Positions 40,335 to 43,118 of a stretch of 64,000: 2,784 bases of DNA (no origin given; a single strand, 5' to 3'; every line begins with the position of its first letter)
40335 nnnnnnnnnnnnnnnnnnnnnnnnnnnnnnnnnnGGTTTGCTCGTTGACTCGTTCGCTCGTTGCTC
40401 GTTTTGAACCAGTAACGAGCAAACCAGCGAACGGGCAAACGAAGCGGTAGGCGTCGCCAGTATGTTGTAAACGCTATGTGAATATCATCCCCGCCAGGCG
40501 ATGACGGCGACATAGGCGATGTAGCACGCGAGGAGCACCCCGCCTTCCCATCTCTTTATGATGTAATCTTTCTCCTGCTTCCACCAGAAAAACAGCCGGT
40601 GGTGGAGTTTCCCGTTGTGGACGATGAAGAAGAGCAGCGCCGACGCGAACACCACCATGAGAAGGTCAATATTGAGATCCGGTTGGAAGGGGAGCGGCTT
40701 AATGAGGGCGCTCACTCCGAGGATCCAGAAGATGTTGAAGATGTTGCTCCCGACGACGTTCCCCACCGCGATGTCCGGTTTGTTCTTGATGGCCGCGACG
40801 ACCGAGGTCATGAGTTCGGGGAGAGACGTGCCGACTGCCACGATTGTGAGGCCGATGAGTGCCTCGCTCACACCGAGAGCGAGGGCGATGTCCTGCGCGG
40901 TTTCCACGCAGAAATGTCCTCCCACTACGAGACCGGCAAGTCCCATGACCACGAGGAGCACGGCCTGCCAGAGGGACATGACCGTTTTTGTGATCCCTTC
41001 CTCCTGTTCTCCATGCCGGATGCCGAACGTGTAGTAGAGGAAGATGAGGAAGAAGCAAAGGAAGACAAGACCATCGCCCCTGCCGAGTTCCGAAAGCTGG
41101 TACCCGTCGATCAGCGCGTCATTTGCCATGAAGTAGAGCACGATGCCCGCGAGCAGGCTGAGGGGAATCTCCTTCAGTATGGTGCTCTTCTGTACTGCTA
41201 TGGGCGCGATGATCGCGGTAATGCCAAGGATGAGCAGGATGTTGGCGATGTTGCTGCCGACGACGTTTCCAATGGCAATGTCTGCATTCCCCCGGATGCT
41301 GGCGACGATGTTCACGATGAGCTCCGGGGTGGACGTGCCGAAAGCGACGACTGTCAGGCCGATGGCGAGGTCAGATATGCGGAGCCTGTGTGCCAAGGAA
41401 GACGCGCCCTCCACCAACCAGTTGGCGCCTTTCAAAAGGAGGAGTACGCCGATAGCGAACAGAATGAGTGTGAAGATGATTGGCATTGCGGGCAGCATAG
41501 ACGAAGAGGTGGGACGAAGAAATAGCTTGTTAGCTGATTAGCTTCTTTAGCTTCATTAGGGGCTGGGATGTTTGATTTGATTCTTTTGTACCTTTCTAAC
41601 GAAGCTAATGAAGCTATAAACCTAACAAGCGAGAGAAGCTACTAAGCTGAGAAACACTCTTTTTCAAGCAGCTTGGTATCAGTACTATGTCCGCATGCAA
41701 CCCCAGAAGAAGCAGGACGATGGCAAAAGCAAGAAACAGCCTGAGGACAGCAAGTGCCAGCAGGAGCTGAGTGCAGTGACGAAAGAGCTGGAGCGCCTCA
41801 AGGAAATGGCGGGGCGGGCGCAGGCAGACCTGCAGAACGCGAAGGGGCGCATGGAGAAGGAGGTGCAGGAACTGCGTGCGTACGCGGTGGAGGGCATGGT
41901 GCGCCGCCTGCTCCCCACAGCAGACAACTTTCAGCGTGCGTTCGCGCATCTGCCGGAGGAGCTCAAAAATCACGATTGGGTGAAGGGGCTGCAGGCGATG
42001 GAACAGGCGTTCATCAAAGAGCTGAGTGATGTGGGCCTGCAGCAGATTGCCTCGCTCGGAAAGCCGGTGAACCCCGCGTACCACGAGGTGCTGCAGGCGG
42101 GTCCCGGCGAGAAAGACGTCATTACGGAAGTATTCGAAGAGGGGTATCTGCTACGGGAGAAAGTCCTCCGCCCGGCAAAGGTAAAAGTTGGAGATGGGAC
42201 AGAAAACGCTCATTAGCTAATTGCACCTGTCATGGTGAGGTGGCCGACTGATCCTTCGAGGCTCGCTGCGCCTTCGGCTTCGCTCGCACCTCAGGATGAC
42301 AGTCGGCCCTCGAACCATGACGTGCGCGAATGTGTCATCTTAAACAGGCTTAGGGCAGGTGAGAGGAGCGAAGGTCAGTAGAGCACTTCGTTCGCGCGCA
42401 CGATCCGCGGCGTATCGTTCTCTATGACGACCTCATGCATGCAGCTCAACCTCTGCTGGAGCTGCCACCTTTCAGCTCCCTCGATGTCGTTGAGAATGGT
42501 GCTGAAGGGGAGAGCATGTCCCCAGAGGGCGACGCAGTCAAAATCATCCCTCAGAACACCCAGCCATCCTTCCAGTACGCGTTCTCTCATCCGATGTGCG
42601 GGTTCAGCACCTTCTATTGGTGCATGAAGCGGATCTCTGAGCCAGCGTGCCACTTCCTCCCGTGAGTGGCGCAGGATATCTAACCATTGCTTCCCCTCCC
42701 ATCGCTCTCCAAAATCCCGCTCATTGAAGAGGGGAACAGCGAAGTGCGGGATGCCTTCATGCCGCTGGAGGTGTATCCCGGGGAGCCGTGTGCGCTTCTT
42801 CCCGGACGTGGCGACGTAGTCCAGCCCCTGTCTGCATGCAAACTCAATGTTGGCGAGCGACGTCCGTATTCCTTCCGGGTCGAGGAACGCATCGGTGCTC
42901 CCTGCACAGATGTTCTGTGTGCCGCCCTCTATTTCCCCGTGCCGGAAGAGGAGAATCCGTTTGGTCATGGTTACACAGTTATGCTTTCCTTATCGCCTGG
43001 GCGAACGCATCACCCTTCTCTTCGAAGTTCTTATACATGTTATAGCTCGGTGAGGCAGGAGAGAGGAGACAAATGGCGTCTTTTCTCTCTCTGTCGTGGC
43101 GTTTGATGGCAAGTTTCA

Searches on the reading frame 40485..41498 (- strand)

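Call 7: search_protein_families(library=pfam, proteins=[window:40485-41498:-], max_evalue=0.01)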
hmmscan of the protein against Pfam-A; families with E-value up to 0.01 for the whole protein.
window:40485-41498:- (337 aa): 1 family
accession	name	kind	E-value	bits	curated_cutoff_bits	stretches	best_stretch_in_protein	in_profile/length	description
PF01699.29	Na_Ca_ex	-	1.5e-69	233.2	24.9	2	179-333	2-149/151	Sodium/calcium exchanger protein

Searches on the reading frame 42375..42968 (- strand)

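Call 68: search_protein_families(library=pfam, proteins=[window:42375-42968:-], max_evalue=0.001)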
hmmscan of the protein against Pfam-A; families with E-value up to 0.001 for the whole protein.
window:42375-42968:- (197 aa): 1 family
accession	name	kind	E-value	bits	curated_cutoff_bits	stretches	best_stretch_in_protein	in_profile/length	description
PF00300.27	His_Phos_1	-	3.5e-22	79.5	21.7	1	5-194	1-193/194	Histidine phosphatase superfamily (branch 1)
